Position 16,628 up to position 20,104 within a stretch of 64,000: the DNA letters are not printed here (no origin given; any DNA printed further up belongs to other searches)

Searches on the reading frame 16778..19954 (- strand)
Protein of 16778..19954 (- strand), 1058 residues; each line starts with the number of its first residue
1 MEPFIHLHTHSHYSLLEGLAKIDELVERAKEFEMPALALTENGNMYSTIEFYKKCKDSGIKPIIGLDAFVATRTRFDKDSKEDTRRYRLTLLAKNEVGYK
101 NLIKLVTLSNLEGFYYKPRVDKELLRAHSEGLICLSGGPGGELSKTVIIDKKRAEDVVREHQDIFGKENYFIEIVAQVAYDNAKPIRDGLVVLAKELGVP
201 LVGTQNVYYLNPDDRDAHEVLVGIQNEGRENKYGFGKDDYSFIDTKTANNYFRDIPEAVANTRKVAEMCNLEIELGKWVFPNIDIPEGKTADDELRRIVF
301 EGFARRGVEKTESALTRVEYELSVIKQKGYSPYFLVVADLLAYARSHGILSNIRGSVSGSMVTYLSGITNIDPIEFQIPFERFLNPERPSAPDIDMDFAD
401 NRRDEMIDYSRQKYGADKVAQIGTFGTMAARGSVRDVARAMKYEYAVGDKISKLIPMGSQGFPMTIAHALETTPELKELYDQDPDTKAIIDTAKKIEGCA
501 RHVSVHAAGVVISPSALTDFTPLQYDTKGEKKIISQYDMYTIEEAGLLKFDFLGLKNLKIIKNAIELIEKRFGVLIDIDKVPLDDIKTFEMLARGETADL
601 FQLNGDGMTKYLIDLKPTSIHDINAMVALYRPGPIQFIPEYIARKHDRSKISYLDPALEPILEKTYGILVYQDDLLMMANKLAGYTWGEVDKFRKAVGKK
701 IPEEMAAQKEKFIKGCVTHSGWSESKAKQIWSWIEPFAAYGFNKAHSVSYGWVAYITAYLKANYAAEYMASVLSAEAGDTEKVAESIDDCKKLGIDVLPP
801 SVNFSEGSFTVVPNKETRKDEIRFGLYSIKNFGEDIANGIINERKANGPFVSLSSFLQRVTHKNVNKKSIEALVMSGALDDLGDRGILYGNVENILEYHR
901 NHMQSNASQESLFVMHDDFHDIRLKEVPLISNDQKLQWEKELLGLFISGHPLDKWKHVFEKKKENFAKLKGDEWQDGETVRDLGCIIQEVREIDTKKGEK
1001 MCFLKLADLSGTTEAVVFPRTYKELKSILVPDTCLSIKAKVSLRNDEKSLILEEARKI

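Call 9: search_protein_families(library=pfam, proteins=[window:16778-19954:-], max_evalue=0.00001)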
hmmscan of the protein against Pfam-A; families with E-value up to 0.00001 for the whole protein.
window:16778-19954:- (1058 aa): 5 families
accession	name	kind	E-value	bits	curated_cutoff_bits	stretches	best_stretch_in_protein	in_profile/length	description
PF07733.18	DNA_pol3_alpha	-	9.4e-92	307.7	23.9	1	294-554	2-260/260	Bacterial DNA polymerase III alpha NTPase domain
PF02811.25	PHP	-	5.4e-53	180.1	26.4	1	6-174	1-161/164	PHP domain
PF17657.6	DNA_pol3_finger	-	9.6e-53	178.4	22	1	557-718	1-164/166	Bacterial DNA polymerase III alpha subunit finger domain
PF14579.12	HHH_6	-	1.8e-24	86.2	25.6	1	794-883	1-84/90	Helix-hairpin-helix motif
PF01336.31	tRNA_anti-codon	-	2.8e-09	37.2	27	1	990-1057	7-74/75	OB-fold nucleic acid binding domain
